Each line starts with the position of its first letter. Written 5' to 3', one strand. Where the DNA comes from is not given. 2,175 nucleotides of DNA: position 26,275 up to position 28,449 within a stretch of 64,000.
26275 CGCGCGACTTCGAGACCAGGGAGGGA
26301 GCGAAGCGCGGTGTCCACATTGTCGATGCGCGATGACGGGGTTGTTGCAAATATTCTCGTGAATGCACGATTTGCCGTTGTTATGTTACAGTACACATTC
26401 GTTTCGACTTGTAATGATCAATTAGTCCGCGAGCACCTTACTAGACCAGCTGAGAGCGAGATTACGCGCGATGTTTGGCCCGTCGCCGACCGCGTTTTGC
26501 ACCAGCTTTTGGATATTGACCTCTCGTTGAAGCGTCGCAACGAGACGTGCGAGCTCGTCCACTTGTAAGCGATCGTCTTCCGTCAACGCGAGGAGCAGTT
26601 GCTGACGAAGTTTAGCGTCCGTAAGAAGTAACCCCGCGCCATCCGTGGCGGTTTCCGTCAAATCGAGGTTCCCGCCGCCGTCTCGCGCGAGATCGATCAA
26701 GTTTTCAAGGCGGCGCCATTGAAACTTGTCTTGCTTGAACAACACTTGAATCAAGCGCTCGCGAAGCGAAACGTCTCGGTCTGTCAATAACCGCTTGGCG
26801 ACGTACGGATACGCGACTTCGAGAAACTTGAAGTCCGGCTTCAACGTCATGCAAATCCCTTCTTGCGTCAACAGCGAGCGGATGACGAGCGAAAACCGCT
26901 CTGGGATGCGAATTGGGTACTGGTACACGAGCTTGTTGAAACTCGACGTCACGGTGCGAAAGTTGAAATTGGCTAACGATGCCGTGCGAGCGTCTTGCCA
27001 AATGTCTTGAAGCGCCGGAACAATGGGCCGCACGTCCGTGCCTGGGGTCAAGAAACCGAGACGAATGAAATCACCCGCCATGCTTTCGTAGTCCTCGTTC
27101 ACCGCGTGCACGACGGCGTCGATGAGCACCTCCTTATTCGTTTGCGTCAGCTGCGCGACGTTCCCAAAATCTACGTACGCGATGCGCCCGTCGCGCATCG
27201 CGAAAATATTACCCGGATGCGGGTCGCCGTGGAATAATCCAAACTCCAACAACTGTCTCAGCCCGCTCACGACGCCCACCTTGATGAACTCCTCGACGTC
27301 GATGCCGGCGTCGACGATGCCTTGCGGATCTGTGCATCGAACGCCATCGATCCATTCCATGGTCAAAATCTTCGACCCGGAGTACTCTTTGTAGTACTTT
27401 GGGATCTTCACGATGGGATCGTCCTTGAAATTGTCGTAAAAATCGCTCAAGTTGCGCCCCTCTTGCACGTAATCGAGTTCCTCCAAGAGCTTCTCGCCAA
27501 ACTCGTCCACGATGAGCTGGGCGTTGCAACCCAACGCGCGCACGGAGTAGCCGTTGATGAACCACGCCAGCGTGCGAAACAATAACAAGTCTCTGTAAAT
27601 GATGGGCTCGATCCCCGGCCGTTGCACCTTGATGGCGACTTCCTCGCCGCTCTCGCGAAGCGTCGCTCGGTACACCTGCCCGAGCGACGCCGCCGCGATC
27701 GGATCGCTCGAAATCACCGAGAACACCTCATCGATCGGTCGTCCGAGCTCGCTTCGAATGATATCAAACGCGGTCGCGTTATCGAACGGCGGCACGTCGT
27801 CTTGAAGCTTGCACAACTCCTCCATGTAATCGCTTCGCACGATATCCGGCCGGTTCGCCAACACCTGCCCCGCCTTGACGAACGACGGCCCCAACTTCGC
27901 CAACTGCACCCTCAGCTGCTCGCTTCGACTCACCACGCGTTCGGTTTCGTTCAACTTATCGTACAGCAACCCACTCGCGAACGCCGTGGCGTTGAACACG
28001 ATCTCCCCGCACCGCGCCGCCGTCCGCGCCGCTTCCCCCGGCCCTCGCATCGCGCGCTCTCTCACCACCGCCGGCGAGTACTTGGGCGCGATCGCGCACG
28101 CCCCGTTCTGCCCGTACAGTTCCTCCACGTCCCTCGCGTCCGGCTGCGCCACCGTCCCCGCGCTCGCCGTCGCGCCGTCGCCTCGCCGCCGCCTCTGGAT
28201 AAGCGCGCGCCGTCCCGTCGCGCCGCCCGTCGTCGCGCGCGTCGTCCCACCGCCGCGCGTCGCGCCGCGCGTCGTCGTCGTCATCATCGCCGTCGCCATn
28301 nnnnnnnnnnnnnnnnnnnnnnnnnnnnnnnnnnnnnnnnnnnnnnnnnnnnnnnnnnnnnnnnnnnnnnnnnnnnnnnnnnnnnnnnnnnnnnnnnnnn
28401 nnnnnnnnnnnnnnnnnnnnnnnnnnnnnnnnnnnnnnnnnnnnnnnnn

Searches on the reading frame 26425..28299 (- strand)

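Call 54: search_protein_families(library=pfam, proteins=[window:26425-28299:-], max_evalue=0.01)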
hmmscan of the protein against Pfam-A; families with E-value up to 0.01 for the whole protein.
window:26425-28299:- (625 aa): 4 families
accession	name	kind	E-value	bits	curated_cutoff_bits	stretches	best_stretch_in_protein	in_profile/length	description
PF03109.22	ABC1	-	7.6e-71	238.5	22.9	1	164-408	1-241/244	ABC1 atypical kinase-like domain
PF00069.31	Pkinase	-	8.5e-05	22.5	31.7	1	293-389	57-153/263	Protein kinase domain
PF06176.17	WaaY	-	0.0021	18.2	20.3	1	264-379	78-179/229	Lipopolysaccharide core biosynthesis protein (WaaY)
PF01636.29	APH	-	0.0035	17.6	23.2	0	351-380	166-196/239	Phosphotransferase enzyme family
